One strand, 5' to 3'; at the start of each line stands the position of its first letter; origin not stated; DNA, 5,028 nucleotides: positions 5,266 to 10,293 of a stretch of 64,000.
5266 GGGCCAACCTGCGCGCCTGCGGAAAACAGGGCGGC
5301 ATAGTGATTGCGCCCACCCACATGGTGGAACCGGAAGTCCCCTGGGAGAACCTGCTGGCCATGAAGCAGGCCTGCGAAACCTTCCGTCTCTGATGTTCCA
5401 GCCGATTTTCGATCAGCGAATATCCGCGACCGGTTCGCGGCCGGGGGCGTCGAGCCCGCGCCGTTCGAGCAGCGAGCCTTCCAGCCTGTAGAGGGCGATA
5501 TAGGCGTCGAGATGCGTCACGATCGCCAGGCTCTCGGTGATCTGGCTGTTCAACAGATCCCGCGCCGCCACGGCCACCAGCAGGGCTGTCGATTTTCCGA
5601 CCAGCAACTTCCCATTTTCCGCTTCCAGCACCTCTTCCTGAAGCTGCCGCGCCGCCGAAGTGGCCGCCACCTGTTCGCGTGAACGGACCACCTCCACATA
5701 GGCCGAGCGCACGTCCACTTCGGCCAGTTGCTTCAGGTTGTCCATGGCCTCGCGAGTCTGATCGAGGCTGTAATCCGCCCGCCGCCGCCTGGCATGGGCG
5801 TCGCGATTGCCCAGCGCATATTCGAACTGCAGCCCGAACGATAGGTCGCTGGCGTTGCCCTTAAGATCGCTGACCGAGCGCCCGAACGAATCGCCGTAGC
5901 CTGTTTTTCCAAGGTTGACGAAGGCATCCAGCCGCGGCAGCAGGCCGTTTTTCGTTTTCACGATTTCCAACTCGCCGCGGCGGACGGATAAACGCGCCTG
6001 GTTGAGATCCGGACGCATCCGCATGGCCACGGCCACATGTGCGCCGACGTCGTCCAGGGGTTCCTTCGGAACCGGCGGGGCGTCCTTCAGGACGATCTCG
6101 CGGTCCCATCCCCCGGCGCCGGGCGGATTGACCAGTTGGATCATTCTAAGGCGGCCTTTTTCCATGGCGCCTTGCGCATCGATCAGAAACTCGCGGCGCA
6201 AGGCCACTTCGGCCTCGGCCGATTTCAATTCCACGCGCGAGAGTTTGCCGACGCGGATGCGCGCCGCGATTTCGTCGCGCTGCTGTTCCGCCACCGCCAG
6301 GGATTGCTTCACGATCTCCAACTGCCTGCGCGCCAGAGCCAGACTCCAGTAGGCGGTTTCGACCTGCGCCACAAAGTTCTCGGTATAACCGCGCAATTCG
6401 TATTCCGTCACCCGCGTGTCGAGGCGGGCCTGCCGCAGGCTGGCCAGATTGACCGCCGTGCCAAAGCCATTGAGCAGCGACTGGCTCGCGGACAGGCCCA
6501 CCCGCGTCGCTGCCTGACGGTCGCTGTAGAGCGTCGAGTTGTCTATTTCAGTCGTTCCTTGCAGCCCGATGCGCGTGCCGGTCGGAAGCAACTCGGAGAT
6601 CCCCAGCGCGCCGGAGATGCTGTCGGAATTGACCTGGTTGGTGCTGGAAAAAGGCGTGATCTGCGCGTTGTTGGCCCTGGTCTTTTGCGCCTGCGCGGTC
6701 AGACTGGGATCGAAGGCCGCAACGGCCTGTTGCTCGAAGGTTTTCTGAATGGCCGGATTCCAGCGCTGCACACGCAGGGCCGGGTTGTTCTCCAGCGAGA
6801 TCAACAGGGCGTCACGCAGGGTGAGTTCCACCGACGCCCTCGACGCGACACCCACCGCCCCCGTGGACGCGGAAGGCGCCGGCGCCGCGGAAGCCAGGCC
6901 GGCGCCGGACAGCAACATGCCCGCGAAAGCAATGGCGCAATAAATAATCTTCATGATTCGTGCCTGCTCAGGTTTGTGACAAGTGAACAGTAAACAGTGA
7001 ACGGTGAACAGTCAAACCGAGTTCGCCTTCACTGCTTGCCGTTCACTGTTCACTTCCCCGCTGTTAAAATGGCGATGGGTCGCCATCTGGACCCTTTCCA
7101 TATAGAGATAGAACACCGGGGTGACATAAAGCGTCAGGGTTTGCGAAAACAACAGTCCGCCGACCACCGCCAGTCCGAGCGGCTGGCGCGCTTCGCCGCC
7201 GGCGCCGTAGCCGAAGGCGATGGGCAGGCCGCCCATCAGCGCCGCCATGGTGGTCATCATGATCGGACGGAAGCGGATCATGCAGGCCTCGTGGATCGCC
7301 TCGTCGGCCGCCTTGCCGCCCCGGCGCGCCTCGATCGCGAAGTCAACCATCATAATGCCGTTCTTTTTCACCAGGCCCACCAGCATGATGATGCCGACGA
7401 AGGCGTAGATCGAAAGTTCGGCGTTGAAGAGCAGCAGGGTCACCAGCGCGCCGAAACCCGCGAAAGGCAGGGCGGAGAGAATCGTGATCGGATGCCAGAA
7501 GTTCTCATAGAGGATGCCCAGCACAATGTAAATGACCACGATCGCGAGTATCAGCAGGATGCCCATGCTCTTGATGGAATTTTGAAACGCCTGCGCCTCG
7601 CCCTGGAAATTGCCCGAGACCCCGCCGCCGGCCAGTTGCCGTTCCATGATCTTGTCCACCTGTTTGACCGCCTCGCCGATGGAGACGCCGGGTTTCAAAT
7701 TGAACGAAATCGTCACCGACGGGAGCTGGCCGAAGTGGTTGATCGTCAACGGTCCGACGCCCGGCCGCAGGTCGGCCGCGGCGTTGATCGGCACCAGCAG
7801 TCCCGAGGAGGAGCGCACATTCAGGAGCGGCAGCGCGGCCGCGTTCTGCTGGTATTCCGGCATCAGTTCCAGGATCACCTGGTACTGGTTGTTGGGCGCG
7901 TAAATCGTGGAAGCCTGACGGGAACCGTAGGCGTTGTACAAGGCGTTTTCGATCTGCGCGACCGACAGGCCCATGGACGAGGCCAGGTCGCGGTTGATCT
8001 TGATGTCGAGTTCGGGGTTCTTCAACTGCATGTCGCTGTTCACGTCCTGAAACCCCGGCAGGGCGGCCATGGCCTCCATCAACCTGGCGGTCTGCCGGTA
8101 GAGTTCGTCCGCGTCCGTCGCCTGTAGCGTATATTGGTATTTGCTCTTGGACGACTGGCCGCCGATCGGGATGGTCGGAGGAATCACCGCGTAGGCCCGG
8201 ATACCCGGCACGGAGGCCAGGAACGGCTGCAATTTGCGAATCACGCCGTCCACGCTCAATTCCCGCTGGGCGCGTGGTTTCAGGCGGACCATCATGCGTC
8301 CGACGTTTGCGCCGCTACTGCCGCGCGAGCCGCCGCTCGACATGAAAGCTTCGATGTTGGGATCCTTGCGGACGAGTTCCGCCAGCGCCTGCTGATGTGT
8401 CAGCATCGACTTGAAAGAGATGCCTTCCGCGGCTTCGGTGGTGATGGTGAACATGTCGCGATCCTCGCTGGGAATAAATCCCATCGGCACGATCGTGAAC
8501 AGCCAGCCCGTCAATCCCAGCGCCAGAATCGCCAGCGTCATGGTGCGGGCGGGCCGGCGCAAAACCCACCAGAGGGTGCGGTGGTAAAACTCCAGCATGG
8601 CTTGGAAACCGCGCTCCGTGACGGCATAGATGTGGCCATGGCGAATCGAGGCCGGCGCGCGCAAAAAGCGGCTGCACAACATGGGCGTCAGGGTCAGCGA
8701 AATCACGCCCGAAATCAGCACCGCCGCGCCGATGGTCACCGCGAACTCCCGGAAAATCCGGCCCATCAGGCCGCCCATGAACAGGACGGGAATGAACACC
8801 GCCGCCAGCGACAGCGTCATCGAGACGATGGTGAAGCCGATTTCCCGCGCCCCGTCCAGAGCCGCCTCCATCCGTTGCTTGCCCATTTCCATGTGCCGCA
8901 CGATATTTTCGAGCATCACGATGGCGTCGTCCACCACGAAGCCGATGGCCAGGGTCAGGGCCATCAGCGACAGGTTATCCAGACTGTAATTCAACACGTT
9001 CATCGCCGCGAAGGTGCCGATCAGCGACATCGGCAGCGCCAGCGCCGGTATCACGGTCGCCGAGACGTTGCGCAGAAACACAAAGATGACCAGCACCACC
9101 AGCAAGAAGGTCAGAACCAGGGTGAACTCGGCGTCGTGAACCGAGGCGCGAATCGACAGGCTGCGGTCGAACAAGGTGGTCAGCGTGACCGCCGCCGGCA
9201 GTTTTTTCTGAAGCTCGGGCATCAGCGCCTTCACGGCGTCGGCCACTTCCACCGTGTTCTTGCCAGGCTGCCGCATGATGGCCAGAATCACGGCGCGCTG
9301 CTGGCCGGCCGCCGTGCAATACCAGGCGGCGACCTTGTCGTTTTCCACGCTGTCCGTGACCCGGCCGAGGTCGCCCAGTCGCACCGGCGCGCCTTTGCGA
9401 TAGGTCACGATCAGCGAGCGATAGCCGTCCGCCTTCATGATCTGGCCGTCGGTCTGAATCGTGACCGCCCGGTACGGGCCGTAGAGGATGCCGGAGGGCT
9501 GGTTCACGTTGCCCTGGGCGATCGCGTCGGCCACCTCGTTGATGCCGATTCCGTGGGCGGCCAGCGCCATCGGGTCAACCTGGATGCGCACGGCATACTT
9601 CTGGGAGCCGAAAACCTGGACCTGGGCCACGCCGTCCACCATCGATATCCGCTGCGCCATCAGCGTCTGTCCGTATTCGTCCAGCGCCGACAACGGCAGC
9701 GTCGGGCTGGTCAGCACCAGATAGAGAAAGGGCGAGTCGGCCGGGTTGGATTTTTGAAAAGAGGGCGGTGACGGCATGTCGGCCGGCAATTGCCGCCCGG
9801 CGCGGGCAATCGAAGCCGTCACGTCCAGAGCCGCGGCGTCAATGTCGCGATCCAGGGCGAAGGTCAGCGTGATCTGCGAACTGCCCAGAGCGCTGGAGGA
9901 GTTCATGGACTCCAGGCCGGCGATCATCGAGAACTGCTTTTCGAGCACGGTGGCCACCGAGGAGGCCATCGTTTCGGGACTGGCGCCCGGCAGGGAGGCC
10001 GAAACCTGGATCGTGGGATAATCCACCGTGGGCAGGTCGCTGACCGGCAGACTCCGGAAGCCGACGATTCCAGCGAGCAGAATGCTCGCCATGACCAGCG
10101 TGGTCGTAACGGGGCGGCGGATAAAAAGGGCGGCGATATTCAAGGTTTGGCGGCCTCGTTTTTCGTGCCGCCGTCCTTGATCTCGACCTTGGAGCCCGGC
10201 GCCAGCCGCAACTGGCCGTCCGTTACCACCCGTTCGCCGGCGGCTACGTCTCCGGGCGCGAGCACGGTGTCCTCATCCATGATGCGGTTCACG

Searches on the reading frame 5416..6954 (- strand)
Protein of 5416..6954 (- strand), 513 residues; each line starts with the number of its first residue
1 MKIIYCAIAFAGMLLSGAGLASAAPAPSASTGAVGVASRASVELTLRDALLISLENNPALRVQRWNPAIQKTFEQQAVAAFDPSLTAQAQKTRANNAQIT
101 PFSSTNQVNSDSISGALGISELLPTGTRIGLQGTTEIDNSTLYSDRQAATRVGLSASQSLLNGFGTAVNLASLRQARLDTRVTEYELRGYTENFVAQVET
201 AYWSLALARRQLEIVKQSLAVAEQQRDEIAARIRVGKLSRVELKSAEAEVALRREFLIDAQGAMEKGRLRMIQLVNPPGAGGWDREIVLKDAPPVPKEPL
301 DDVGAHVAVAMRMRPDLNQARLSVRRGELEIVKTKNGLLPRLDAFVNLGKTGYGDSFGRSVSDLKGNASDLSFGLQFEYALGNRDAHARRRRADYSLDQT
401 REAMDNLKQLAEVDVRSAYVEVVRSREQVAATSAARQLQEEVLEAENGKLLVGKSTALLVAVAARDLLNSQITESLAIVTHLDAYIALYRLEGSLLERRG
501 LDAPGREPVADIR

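Call 88: search_protein_families(library=pfam, proteins=[window:5416-6954:-], max_evalue=0.0001)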
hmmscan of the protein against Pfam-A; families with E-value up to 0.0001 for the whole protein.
window:5416-6954:- (513 aa): 1 family
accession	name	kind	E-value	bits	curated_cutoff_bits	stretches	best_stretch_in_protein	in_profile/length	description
PF02321.23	OEP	-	4.8e-36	124.8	22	2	311-491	9-185/187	Outer membrane efflux protein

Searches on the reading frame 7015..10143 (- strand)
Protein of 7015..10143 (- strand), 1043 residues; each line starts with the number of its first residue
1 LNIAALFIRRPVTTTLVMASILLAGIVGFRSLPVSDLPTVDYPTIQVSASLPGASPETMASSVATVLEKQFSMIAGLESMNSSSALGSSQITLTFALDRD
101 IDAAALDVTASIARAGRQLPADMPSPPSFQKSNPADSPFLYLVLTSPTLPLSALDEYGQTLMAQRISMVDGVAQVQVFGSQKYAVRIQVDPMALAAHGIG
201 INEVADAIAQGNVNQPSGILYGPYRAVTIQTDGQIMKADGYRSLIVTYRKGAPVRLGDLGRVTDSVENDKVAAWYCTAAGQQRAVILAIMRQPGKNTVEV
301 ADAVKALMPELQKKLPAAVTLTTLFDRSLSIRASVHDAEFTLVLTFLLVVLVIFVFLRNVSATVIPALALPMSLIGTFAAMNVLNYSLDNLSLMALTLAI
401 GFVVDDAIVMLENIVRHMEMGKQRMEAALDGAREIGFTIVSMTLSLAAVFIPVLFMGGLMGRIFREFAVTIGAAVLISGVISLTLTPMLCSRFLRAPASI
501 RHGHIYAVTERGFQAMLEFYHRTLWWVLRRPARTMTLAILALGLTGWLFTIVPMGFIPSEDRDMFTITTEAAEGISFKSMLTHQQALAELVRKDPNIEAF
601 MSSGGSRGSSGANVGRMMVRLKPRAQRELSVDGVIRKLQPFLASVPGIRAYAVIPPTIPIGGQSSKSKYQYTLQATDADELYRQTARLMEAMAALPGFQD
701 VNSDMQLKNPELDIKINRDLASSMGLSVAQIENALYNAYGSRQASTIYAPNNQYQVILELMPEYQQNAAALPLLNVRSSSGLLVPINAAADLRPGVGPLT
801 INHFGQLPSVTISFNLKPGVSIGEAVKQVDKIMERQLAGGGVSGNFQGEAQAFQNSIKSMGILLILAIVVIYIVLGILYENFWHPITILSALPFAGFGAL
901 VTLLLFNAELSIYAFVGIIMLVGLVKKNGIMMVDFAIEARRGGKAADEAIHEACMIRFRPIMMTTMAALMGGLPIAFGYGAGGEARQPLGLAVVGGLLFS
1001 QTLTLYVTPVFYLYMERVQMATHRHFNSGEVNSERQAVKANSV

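Call 88: search_protein_families(library=pfam, proteins=[window:7015-10143:-], max_evalue=0.0001)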
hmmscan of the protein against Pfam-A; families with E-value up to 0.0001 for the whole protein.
window:7015-10143:- (1043 aa): 3 families
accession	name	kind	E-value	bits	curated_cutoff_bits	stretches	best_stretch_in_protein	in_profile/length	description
PF00873.25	ACR_tran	-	0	1014.9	28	1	4-1015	2-1020/1021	AcrB/AcrD/AcrF family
PF03176.21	MMPL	-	3.4e-11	43.1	20.5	1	255-531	60-330/333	MMPL family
PF02355.23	SecD_SecF_C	-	1.7e-05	24.8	20.5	0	337-482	32-174/189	Protein export membrane protein SecD/SecF, C-terminal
